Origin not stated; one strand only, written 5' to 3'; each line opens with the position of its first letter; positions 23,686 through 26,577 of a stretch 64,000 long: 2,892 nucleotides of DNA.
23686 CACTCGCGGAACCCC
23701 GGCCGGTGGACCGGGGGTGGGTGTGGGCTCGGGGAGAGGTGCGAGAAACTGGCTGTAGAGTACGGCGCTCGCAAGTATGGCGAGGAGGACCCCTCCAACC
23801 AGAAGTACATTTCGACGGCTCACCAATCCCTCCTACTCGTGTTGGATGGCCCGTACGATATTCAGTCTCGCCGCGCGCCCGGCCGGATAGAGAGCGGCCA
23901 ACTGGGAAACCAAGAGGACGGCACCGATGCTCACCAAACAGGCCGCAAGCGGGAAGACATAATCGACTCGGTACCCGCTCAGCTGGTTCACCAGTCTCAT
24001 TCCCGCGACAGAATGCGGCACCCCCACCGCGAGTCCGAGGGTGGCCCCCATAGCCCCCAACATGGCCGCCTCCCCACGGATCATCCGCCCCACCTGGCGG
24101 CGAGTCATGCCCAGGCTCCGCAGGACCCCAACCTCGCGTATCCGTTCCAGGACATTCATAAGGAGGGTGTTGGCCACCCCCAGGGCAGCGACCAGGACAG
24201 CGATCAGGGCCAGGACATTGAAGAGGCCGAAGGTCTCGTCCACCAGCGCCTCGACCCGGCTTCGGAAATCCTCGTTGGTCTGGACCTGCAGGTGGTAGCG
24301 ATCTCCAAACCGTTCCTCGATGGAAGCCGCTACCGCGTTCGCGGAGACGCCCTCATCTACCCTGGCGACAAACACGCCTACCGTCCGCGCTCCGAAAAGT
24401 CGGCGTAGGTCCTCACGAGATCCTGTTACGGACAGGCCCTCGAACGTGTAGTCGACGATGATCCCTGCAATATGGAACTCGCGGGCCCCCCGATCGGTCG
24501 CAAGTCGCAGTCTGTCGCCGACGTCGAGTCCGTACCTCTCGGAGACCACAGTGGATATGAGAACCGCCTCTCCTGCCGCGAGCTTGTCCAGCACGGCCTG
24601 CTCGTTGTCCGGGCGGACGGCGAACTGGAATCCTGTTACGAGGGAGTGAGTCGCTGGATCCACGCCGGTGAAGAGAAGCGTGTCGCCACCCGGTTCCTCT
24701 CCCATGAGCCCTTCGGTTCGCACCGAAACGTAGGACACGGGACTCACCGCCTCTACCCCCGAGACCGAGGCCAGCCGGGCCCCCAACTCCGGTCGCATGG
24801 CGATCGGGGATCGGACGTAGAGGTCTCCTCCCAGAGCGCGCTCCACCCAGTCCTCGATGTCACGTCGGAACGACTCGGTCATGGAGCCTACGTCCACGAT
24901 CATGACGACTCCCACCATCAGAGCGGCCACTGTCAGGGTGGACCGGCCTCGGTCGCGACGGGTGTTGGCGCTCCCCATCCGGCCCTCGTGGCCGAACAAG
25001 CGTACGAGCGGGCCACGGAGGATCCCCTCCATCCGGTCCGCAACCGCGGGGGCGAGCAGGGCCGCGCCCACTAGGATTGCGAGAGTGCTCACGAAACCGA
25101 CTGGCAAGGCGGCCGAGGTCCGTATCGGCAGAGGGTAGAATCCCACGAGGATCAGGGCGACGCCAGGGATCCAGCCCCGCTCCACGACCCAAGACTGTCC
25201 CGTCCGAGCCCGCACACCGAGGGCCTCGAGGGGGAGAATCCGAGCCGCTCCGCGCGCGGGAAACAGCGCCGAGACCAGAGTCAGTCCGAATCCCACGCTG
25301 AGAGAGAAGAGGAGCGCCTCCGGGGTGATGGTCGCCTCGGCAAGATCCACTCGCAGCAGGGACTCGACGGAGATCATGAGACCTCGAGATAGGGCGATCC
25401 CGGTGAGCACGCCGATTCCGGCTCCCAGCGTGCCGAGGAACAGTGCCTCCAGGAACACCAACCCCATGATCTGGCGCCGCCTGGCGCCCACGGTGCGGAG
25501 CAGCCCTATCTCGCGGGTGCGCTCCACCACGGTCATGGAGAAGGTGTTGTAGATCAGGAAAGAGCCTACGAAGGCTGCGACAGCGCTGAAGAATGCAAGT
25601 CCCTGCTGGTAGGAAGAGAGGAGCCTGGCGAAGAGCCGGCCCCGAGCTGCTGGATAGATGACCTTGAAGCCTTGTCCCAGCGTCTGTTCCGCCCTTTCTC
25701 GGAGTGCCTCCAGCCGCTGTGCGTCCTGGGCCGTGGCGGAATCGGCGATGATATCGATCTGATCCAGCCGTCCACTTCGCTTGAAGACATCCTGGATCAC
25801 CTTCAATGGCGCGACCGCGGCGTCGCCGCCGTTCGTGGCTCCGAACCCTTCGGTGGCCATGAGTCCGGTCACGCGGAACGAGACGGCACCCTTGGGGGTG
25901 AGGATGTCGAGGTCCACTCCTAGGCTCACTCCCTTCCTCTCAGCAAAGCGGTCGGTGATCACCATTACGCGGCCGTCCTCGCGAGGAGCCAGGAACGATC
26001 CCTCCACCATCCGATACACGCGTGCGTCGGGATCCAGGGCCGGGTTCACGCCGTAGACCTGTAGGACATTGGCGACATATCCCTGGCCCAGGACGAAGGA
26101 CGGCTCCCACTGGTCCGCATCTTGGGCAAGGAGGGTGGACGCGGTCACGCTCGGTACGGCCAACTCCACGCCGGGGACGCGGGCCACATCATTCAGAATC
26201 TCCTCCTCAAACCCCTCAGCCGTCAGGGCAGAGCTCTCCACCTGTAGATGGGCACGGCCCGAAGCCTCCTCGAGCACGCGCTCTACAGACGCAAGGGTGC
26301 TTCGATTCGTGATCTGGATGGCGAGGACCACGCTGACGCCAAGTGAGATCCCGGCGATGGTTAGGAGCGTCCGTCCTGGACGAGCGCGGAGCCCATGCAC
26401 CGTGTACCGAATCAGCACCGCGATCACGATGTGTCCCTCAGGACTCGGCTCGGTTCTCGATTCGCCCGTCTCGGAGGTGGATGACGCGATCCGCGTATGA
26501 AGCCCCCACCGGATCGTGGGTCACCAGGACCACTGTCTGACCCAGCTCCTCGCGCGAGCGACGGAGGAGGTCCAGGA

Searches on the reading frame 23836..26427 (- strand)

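Call 61: search_protein_families(library=pfam, proteins=[window:23836-26427:-], max_evalue=0.00001)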
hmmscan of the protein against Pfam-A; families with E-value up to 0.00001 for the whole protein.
window:23836-26427:- (864 aa): 2 families
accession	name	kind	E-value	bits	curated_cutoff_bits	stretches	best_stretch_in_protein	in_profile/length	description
PF02687.27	FtsX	-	7.1e-36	123.3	25.5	2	738-857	2-120/120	FtsX-like permease C-terminal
PF12704.14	MacB_PCD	-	7.7e-27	95.4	27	2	20-236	1-199/207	MacB-like periplasmic core domain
